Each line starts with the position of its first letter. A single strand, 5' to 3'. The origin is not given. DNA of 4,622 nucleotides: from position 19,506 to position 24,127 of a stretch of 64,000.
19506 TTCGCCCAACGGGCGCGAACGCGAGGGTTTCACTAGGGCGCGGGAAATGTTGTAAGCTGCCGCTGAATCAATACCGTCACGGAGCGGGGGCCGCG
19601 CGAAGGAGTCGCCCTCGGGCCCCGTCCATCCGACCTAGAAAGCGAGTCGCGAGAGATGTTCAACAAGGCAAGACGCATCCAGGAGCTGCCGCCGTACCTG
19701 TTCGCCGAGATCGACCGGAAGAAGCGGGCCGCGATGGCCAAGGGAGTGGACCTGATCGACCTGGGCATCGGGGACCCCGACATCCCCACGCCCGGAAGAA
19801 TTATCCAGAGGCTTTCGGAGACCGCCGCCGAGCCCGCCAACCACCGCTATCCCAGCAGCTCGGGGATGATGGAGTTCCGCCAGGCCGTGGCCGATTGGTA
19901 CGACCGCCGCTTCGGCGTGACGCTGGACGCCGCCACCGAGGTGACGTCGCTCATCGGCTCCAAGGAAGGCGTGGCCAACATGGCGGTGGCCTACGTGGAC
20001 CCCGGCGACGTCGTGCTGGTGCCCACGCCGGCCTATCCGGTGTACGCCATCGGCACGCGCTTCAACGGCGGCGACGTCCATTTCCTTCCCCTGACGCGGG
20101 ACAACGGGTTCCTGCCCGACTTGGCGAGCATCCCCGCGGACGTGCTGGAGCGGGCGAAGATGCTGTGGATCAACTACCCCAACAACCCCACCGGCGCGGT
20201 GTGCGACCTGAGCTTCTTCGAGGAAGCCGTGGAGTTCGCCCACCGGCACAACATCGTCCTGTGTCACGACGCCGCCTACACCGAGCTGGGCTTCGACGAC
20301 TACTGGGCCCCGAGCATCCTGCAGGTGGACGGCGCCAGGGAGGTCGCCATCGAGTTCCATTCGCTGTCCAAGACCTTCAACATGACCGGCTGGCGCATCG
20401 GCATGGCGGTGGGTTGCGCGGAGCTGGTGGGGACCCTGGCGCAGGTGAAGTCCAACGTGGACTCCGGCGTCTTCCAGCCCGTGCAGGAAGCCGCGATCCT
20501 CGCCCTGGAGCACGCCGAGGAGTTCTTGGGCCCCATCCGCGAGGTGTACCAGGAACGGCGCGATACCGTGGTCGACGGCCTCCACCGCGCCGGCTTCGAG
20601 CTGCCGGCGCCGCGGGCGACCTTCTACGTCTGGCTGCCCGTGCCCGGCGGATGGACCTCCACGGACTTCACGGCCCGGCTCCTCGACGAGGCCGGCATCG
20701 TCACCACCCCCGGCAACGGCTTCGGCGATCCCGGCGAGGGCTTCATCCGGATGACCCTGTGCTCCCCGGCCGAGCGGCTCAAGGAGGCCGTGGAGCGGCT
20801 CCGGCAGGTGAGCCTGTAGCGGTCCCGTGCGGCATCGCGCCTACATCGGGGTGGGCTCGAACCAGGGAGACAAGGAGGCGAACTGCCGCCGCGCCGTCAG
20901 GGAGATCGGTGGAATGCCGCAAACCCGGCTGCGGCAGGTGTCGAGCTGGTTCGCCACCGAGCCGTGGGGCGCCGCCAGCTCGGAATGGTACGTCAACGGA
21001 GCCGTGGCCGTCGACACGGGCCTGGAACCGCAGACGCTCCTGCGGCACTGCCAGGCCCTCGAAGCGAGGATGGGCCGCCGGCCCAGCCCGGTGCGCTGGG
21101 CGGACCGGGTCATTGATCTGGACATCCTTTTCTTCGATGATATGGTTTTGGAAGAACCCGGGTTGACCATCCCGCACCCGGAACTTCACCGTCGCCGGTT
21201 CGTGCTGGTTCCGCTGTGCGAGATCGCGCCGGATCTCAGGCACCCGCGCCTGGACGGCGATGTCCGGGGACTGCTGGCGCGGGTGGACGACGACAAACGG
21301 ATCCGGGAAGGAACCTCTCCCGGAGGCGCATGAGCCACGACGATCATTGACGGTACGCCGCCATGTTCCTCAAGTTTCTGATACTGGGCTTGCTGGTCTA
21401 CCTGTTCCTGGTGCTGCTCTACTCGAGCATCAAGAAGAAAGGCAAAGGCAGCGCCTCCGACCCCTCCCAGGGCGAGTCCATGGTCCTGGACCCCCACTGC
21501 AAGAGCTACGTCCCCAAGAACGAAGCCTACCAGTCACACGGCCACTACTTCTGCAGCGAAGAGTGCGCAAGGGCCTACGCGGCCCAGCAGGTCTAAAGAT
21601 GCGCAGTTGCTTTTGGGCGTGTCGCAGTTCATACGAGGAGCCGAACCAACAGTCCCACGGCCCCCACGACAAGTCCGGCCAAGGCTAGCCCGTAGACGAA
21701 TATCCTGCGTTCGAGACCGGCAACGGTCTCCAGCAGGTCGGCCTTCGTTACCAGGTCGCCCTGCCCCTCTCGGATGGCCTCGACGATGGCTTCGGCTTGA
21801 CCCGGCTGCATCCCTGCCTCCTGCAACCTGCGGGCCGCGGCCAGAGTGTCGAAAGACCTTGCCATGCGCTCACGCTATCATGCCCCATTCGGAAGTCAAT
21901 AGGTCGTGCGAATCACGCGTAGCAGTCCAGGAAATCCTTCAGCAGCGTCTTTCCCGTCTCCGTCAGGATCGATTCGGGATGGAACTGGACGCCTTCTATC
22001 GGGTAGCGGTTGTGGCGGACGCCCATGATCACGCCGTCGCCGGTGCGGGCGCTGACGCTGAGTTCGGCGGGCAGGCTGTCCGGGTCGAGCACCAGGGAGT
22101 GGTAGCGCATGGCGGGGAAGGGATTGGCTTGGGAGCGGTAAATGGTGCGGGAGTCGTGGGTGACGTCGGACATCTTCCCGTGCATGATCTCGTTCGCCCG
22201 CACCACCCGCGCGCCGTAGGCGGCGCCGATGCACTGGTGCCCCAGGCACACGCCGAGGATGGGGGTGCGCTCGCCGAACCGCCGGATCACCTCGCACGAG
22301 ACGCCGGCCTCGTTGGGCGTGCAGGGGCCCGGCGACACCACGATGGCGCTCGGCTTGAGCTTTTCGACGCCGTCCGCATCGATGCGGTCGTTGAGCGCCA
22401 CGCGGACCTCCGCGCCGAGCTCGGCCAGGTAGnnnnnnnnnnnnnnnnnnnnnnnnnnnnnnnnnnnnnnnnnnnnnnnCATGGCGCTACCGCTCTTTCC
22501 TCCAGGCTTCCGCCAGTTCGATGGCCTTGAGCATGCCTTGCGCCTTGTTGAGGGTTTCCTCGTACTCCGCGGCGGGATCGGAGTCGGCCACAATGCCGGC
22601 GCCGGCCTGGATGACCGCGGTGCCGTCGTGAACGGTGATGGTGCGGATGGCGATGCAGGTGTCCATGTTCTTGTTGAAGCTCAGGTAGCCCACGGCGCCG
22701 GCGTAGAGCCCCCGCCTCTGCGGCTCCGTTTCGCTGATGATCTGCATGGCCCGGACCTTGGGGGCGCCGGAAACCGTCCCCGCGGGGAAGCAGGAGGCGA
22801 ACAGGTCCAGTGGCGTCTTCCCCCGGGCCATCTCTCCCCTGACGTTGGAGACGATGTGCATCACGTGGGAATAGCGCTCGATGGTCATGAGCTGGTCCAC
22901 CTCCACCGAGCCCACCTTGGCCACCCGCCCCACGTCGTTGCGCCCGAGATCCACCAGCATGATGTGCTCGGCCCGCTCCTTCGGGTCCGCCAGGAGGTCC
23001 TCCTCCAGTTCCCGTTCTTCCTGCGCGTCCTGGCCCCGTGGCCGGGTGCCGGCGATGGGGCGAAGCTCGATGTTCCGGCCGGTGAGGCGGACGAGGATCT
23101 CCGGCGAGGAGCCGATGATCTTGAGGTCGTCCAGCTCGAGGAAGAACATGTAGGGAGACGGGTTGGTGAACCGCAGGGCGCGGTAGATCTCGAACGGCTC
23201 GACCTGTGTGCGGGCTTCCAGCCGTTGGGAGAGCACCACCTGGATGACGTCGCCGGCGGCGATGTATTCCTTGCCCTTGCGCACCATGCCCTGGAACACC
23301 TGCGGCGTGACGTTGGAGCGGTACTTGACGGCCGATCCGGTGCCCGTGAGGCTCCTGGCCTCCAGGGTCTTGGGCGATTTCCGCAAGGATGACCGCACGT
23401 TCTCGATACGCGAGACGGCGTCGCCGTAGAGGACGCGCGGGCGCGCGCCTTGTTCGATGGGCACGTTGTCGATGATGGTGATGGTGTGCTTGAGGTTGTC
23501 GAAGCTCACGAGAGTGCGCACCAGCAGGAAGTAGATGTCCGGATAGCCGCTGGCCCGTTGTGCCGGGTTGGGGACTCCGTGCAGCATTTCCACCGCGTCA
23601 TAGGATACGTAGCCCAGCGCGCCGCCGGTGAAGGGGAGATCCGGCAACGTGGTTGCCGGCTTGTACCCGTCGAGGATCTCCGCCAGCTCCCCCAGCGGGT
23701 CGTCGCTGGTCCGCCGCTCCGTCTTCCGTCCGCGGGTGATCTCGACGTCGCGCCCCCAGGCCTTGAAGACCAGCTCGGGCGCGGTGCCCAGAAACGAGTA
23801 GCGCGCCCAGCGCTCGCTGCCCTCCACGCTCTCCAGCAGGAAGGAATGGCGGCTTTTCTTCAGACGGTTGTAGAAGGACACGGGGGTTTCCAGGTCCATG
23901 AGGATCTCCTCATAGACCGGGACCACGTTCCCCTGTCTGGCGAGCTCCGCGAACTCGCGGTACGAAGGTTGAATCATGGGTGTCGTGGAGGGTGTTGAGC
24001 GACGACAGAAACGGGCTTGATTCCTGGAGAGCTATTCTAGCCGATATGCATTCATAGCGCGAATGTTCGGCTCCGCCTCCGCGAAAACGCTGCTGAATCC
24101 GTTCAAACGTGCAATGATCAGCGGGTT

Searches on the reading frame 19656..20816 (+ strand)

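Call 89: search_protein_families(library=pfam, proteins=[window:19656-20816:+], max_evalue=0.00001)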
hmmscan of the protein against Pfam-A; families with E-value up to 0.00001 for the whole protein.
window:19656-20816:+ (387 aa): 1 family
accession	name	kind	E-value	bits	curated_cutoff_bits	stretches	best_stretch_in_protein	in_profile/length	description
PF00155.27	Aminotran_1_2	-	8.4e-65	219.7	19.7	1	32-382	2-361/361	Aminotransferase class I and II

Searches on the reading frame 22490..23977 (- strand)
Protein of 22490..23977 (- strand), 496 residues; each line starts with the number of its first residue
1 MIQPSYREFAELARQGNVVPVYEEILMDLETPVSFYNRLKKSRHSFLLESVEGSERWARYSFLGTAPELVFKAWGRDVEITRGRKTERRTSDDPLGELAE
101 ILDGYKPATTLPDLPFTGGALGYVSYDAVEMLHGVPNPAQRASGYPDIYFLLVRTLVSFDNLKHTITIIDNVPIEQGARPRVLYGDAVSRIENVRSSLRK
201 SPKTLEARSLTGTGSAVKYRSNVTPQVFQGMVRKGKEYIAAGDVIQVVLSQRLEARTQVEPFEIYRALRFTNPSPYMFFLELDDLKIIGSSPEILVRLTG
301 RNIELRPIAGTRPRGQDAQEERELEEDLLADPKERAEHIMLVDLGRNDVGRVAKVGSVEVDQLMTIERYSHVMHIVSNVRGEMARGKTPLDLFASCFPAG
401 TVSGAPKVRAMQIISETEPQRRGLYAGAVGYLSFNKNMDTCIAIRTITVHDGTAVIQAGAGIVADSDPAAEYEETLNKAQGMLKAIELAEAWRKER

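Call 89: search_protein_families(library=pfam, proteins=[window:22490-23977:-], max_evalue=0.00001)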
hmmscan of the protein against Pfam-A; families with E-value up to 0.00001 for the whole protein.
window:22490-23977:- (496 aa): 2 families
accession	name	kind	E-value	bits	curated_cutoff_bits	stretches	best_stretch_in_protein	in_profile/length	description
PF00425.24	Chorismate_bind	-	2.4e-97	326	27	1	226-478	3-257/257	chorismate binding enzyme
PF04715.19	Anth_synt_I_N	-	1.7e-34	119.5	23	1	28-168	1-140/140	Anthranilate synthase component I, N terminal region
